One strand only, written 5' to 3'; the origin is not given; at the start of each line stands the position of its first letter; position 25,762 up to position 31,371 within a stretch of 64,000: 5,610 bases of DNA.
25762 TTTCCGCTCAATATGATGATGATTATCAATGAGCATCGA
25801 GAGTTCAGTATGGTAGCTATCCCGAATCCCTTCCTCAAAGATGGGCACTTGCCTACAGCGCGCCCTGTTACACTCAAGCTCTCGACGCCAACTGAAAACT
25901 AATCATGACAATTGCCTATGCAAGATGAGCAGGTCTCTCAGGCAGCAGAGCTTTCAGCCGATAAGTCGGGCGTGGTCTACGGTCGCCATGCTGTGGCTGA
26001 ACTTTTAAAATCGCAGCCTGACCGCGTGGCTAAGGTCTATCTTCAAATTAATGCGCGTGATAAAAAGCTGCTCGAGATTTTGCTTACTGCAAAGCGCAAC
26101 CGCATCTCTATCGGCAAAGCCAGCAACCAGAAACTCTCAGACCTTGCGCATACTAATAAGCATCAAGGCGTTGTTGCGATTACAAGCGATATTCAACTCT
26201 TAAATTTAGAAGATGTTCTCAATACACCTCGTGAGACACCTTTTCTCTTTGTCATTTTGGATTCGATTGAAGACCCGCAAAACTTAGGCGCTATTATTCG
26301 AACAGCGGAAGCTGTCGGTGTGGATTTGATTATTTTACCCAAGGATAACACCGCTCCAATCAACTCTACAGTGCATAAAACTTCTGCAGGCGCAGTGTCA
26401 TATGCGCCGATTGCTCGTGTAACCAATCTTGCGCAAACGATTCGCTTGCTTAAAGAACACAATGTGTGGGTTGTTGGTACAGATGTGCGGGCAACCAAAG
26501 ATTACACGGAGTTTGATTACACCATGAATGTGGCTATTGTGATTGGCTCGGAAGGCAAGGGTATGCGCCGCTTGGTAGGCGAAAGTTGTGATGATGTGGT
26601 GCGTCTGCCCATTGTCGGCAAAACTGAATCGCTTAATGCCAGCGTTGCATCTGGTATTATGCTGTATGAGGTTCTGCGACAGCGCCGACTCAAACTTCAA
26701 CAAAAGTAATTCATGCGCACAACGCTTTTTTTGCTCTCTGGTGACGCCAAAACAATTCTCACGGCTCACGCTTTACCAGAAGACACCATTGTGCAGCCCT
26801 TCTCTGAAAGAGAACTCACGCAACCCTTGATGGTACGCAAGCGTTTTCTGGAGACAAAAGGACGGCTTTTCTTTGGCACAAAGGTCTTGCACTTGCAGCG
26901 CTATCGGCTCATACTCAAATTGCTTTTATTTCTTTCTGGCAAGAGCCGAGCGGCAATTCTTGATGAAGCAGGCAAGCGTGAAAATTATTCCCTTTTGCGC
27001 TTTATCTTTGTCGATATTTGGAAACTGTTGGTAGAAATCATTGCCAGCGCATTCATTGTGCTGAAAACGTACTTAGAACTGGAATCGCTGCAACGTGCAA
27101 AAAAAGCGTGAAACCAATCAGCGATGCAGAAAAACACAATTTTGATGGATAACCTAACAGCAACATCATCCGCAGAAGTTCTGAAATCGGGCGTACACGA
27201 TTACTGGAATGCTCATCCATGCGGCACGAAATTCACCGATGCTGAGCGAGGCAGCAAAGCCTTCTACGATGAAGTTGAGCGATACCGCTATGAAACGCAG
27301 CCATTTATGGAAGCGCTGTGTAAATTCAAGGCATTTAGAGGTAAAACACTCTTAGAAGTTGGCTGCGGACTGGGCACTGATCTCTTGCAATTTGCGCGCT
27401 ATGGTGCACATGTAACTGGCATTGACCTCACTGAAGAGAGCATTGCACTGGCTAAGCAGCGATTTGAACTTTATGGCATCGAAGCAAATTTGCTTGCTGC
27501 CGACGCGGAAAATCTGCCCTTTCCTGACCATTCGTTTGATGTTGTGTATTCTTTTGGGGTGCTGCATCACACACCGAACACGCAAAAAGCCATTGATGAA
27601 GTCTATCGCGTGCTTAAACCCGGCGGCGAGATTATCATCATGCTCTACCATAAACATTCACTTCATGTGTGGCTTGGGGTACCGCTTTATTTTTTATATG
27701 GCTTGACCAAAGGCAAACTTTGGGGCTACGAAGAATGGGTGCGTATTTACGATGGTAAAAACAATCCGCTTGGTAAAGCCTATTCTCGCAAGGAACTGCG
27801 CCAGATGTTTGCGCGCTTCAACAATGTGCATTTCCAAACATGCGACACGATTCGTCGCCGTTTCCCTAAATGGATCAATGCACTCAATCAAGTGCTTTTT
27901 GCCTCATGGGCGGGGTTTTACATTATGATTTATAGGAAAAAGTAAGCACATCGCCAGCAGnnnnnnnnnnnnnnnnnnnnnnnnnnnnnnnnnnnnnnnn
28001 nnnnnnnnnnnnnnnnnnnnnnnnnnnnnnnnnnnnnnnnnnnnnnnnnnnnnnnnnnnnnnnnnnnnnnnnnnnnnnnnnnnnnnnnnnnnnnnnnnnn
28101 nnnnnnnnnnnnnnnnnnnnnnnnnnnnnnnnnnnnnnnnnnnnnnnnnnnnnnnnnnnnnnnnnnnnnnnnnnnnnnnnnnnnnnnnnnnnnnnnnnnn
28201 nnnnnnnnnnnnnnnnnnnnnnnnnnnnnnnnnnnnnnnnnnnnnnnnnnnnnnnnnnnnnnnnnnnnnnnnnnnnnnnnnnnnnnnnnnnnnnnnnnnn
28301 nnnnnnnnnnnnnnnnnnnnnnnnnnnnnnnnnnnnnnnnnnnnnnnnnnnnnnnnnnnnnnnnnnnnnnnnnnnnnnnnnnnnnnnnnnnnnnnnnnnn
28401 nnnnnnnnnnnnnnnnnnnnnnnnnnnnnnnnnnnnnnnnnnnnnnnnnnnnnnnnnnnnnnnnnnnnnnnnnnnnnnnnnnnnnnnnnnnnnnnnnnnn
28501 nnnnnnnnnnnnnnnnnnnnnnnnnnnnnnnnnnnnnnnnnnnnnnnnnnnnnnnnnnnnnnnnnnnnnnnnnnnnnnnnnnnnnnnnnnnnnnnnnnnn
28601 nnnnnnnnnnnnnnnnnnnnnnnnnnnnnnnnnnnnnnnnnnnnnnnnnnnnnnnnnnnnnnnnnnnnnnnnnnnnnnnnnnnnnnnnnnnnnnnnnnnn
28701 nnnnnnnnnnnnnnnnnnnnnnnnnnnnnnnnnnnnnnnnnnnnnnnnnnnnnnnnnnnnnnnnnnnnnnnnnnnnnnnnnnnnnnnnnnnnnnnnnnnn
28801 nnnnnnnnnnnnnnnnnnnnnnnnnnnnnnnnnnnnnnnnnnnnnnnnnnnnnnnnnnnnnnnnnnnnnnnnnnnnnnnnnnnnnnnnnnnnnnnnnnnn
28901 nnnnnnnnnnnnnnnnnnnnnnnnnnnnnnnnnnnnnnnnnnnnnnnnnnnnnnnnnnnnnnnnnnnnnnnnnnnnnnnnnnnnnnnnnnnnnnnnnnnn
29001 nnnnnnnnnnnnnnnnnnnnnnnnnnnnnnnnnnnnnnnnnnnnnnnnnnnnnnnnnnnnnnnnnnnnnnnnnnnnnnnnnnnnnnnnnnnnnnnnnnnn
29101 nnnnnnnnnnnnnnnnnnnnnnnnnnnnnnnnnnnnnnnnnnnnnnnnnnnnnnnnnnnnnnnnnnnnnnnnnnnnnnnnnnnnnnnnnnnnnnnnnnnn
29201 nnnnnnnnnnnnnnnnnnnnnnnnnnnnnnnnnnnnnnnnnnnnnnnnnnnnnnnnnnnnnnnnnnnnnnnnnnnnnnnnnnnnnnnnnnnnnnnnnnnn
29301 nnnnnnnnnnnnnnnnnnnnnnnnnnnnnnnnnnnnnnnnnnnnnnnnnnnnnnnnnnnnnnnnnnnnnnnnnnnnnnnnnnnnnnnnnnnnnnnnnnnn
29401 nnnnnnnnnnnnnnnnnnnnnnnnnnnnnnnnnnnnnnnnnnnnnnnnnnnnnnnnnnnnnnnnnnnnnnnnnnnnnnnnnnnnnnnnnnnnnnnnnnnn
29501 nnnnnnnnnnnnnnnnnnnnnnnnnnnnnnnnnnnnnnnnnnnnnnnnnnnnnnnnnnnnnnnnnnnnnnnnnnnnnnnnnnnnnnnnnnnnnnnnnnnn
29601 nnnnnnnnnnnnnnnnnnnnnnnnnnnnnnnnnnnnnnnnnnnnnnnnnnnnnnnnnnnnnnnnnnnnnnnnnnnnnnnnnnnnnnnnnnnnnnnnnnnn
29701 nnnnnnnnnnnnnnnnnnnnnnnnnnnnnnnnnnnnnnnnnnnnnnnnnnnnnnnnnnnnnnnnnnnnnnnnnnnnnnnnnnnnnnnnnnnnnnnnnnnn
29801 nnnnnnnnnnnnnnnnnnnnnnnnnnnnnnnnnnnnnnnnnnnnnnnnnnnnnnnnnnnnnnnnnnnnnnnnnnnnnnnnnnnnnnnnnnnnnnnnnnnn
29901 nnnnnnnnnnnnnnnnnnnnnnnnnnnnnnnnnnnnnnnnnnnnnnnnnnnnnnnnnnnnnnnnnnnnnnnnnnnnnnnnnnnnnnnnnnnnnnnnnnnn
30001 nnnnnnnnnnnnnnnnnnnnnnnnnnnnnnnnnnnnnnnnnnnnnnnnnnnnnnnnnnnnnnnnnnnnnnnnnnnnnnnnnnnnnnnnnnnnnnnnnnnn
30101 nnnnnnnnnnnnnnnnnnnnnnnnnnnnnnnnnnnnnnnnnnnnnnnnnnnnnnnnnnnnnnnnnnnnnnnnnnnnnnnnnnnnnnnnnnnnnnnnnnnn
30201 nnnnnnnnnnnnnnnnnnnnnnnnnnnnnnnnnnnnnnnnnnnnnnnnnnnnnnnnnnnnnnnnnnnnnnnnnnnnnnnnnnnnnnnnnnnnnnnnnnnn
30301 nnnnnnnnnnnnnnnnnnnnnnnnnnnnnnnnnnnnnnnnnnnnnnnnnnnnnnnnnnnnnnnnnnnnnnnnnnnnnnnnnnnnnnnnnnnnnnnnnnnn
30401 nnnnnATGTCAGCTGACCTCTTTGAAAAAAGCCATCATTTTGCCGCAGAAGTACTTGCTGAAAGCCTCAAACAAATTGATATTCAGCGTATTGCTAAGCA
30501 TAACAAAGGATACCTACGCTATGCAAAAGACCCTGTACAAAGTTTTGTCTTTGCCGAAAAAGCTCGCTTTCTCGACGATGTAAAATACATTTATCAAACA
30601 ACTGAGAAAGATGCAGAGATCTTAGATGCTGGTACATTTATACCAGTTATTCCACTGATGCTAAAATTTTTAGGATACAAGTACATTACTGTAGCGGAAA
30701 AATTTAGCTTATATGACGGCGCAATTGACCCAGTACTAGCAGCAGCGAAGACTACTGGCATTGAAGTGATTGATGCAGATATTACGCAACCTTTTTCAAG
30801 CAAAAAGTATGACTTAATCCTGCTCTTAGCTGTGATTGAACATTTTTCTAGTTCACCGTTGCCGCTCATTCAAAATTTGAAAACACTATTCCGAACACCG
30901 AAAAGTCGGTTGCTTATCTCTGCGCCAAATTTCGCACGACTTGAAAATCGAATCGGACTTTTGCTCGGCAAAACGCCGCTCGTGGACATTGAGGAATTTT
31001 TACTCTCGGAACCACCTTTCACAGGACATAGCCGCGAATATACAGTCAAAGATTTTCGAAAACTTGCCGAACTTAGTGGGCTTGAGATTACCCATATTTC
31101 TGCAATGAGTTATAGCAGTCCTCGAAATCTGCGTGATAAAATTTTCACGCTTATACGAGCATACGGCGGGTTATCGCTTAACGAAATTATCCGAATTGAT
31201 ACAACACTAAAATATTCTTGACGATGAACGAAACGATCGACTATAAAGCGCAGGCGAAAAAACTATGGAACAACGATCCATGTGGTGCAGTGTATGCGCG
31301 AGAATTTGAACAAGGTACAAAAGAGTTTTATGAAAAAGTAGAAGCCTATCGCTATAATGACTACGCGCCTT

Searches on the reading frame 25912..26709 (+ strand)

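Call 21: search_protein_families(library=pfam, proteins=[window:25912-26709:+], max_evalue=0.0001)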
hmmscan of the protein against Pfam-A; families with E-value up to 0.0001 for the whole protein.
window:25912-26709:+ (265 aa): 2 families
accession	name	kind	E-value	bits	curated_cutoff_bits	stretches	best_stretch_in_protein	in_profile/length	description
PF00588.24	SpoU_methylase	-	1.7e-42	145.3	29.7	1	112-252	2-142/142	SpoU rRNA Methylase family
PF08032.17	SpoU_sub_bind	-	7.5e-19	68.3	22.8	1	21-93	1-72/76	RNA 2'-O ribose methyltransferase substrate binding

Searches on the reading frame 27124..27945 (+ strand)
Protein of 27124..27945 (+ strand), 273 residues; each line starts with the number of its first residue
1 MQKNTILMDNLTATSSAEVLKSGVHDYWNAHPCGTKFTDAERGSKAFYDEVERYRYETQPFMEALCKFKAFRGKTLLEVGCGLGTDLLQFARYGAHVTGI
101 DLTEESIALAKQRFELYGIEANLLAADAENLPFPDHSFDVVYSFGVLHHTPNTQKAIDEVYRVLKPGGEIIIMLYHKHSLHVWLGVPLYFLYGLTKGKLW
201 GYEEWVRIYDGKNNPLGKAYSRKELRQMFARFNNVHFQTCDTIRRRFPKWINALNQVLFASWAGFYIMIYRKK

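Call 21: search_protein_families(library=pfam, proteins=[window:27124-27945:+], max_evalue=0.0001)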
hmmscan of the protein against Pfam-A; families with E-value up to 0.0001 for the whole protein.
window:27124-27945:+ (273 aa): 12 families
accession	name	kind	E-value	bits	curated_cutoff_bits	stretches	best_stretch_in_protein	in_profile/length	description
PF08241.18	Methyltransf_11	-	5.1e-30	104.4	21.2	1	77-172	1-95/95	Methyltransferase domain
PF13649.12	Methyltransf_25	-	1.9e-27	96.2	27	1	77-168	2-97/97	Methyltransferase domain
PF13847.12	Methyltransf_31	-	3.8e-25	88.7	27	1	72-174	3-111/145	Methyltransferase domain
PF08242.18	Methyltransf_12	-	6.4e-21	75.3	30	1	77-169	1-97/98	Methyltransferase domain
PF13489.12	Methyltransf_23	-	6.8e-19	68.6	27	1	69-233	19-158/164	Methyltransferase domain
PF01209.24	Ubie_methyltran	-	2e-15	57.2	20.1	1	71-179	46-158/233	ubiE/COQ5 methyltransferase family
PF02353.26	CMAS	-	2e-10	40.9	27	1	65-172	55-164/273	Mycolic acid cyclopropane synthetase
PF08003.17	Methyltransf_9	-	1.9e-08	34.1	23.8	1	70-172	113-217/315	Protein of unknown function (DUF1698)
PF09445.16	Methyltransf_15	-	2e-05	24.7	22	1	74-125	2-53/165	RNA cap guanine-N2 methyltransferase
PF07021.18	MetW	-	6.3e-05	23.1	21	1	73-164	14-102/193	Methionine biosynthesis protein MetW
PF05175.20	MTS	-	6.4e-05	23.1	23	1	72-180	31-146/170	Methyltransferase small domain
PF03141.22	Methyltransf_29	-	6.6e-05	22.1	23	1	44-171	91-216/506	Putative S-adenosyl-L-methionine-dependent methyltransferase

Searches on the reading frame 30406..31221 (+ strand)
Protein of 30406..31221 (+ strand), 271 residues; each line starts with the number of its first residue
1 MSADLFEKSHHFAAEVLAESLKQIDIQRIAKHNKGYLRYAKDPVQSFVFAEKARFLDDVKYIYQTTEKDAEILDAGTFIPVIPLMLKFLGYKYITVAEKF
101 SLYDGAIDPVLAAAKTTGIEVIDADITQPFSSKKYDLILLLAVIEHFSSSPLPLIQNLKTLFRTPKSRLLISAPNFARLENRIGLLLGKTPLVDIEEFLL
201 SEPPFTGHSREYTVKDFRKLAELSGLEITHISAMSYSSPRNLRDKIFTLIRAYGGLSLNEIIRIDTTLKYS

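Call 21: search_protein_families(library=pfam, proteins=[window:30406-31221:+], max_evalue=0.0001)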
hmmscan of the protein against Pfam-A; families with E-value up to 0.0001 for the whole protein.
window:30406-31221:+ (271 aa): 1 family
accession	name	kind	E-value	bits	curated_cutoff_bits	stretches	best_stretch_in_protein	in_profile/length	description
PF13489.12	Methyltransf_23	-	1e-07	32.3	27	1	55-230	9-163/164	Methyltransferase domain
